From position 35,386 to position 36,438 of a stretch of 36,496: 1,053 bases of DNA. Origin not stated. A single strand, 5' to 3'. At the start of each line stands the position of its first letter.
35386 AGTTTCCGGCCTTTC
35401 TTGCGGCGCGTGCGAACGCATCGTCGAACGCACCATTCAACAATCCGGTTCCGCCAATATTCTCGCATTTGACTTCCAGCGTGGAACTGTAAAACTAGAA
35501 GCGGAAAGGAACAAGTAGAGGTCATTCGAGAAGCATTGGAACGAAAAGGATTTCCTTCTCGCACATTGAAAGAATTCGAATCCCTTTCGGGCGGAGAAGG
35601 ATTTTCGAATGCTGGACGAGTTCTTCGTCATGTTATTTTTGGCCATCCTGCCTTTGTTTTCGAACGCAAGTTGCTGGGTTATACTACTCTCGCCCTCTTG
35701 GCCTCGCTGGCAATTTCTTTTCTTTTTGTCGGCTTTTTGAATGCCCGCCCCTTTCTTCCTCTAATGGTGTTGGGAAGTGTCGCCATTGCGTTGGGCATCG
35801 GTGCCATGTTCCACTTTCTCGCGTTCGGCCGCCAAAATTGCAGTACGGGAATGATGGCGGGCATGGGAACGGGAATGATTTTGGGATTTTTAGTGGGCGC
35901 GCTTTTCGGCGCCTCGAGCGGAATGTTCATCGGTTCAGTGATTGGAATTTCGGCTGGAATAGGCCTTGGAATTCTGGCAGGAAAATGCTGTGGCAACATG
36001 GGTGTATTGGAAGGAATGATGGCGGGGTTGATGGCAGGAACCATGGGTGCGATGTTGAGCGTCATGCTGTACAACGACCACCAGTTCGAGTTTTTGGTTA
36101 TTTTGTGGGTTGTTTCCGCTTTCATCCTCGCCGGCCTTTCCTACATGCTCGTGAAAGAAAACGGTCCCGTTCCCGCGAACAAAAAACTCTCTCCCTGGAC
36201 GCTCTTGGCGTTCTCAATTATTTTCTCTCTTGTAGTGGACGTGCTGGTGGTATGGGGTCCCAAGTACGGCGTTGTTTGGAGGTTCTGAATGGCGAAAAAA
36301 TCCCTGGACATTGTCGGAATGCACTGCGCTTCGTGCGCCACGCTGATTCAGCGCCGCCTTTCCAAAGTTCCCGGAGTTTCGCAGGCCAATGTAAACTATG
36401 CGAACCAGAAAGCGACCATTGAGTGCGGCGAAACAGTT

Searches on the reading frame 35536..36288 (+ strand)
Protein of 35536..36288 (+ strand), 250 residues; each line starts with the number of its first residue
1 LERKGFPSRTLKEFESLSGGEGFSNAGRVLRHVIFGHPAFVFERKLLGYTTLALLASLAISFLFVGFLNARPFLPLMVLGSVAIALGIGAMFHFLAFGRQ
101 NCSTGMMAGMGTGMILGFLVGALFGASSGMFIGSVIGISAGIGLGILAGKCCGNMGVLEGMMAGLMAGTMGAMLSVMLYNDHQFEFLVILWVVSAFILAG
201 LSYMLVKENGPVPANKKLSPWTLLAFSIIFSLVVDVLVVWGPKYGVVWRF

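Call 65: search_protein_families(library=pfam, max_evalue=0.001, proteins=[window:35536-36288:+])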
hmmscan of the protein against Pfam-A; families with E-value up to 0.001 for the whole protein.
window:35536-36288:+ (250 aa): 0 families
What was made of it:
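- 35536..36288 (+): Member of the Met-rich membrane-protein cluster; its representative carries an N-terminal HMA domain and a CGSCCG motif. The window copy itself has no Pfam hit (call 65).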
